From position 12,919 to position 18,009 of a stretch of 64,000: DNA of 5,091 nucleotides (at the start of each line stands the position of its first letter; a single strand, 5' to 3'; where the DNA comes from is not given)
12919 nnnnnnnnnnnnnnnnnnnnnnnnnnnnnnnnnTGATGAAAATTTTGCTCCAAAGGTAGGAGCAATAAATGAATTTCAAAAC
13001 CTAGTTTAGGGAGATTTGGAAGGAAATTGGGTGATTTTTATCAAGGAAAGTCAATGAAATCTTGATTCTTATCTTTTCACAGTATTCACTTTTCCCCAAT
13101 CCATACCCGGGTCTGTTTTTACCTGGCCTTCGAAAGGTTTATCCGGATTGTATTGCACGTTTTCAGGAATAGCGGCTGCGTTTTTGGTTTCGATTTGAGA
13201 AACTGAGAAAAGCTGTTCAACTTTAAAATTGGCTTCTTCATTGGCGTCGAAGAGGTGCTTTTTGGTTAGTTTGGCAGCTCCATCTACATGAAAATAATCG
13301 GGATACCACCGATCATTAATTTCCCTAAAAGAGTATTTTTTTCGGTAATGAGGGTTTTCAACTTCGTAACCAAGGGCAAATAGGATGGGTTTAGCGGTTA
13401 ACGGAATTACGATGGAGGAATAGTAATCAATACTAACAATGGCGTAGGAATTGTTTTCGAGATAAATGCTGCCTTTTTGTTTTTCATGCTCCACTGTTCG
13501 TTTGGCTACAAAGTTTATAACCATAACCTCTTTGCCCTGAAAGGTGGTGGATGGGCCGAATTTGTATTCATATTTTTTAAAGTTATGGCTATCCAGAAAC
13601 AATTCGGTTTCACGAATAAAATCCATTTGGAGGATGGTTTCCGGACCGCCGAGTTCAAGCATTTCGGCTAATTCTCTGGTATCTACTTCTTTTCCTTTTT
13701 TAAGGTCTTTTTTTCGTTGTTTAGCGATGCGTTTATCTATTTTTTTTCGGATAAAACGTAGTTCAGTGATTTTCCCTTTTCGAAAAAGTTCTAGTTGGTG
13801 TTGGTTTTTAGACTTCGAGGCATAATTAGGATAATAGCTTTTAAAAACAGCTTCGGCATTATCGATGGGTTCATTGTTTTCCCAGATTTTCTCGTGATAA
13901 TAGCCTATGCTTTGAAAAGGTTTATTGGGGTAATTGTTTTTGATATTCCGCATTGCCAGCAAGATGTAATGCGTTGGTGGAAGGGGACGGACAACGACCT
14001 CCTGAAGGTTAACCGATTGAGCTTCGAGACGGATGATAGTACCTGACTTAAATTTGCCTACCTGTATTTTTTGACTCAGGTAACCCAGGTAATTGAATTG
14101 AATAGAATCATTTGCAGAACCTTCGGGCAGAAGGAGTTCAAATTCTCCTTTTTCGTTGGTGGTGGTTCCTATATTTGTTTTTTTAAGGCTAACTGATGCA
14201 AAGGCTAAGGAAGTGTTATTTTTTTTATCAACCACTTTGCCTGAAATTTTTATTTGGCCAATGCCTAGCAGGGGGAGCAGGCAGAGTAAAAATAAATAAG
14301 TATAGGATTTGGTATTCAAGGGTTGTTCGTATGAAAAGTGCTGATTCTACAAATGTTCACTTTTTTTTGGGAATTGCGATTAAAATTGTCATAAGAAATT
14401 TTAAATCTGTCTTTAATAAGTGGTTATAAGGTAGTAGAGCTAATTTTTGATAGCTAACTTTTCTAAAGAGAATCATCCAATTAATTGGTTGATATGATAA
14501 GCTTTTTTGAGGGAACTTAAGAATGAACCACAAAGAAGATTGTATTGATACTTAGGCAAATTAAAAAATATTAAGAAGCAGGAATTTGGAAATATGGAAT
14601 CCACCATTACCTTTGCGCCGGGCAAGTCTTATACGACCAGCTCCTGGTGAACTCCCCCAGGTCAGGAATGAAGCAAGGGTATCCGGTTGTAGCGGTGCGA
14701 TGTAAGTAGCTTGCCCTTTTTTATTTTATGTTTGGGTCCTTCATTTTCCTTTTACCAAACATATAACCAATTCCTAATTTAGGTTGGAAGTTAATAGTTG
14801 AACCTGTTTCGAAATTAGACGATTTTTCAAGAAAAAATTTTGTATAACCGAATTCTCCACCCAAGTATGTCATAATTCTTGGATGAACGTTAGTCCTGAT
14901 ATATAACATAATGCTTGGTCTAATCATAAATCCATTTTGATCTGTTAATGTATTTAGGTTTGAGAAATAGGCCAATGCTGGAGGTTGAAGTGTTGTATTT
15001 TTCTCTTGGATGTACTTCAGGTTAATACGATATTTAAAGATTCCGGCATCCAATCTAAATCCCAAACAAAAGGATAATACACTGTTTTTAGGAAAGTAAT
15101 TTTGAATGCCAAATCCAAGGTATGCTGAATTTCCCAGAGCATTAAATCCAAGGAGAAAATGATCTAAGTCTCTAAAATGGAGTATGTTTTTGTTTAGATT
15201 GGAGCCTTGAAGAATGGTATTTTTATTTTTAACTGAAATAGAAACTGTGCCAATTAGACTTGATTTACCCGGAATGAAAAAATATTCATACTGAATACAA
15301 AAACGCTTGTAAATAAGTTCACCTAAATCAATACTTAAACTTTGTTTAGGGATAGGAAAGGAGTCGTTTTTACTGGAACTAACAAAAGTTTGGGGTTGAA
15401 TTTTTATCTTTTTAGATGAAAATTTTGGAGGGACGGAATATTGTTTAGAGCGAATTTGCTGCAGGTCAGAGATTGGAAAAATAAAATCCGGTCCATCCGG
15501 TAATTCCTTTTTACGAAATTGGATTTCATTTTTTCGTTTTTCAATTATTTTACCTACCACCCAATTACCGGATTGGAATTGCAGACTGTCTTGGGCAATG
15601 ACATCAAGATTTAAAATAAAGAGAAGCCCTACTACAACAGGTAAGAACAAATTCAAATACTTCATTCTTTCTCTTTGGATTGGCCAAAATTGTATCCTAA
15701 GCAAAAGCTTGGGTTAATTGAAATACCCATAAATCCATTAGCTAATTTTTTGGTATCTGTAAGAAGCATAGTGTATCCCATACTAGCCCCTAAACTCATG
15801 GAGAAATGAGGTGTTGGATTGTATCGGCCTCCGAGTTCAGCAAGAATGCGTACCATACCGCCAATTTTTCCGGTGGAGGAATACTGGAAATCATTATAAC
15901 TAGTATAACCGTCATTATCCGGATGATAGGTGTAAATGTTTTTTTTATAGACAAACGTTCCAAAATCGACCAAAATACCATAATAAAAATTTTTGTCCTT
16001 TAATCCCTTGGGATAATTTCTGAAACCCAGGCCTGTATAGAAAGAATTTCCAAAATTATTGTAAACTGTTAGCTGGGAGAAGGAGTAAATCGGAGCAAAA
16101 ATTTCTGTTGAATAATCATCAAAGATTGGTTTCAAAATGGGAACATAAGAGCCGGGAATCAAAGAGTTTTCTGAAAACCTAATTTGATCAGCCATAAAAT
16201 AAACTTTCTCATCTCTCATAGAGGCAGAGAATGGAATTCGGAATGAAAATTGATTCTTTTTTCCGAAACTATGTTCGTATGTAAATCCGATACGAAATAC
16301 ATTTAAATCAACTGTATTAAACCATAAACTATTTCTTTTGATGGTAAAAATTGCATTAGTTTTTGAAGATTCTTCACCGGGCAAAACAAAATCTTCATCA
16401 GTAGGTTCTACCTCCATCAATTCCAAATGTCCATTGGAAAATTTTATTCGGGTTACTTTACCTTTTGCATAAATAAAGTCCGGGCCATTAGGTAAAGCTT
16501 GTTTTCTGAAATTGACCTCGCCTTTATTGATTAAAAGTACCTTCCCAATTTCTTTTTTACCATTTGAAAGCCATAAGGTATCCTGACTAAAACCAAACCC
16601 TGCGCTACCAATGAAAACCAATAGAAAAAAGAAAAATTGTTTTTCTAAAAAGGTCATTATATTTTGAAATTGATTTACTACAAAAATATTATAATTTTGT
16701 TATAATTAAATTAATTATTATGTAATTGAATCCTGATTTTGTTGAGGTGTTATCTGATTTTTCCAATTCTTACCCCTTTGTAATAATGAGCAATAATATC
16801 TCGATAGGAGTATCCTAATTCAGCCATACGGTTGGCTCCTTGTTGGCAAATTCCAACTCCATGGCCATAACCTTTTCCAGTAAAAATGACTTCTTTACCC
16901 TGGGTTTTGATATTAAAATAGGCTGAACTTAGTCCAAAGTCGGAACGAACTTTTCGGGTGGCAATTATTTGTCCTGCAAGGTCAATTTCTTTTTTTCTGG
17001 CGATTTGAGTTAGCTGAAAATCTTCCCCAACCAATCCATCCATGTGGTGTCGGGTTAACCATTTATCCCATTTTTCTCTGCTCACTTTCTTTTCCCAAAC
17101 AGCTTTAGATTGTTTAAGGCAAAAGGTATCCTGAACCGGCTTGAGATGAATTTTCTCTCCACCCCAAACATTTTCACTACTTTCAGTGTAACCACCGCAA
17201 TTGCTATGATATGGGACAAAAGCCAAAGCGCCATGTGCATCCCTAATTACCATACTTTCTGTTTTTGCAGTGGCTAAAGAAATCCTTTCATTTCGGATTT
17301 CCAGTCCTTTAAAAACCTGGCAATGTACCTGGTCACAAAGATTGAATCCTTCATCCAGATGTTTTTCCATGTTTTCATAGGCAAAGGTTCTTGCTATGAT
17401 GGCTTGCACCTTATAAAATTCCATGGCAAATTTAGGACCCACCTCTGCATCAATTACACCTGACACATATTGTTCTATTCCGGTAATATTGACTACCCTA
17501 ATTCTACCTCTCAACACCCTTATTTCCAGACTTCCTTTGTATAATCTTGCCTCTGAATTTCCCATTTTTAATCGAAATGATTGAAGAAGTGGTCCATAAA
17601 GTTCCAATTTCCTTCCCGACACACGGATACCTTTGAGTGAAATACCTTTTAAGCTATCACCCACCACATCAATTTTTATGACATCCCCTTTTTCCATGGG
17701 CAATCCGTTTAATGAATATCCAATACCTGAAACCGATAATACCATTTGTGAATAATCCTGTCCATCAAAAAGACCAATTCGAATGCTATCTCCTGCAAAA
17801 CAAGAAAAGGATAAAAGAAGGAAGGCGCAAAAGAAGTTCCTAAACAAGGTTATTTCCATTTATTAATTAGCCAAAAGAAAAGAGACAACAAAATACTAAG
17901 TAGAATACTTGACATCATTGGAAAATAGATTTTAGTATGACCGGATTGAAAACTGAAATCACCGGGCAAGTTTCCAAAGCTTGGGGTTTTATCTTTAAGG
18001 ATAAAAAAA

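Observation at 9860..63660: Nine copies of a roughly 135-155 nt GC-rich intergenic element that I cannot assign to a known family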

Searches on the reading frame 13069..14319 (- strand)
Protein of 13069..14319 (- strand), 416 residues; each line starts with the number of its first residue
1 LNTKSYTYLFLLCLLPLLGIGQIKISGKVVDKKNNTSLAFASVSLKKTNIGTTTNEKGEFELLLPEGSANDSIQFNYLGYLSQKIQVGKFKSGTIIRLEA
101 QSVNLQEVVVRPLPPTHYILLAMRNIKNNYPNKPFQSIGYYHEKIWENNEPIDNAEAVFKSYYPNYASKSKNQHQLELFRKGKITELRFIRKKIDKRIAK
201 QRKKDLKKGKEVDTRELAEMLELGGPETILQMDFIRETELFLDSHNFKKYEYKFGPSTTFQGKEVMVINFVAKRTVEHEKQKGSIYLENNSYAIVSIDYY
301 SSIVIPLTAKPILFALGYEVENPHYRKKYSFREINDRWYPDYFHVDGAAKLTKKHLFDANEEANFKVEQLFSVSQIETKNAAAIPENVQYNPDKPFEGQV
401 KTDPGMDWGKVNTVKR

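Call 104: search_protein_families(library=pfam, proteins=[window:13069-14319:-], max_evalue=0.00001)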
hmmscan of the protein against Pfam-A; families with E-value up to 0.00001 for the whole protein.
window:13069-14319:- (416 aa): 2 families
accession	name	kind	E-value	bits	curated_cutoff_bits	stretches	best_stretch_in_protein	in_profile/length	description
PF13715.12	CarbopepD_reg_2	-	1.2e-18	67.4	32.2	1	25-110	1-88/88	CarboxypepD_reg-like domain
PF13620.12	CarboxypepD_reg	-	8.3e-09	36.1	32.3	1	25-86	2-65/82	Carboxypeptidase regulatory-like domain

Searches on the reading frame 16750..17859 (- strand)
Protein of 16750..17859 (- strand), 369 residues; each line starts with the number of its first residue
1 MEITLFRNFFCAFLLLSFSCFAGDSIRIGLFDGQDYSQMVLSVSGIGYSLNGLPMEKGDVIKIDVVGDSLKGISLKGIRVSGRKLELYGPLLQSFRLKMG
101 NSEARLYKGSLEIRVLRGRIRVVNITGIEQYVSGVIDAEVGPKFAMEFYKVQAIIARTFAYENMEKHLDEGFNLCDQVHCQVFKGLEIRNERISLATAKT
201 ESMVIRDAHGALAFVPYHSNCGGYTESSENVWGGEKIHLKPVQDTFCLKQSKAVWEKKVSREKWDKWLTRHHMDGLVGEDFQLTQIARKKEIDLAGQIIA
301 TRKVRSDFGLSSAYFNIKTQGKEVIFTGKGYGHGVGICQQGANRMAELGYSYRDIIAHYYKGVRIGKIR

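Call 104: search_protein_families(library=pfam, proteins=[window:16750-17859:-], max_evalue=0.00001)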
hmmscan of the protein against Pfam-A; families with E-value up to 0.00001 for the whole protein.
window:16750-17859:- (369 aa): 1 family
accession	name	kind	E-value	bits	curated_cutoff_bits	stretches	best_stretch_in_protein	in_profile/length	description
PF08486.15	SpoIID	-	2.6e-19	70.1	23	1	118-205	3-95/97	Stage II sporulation protein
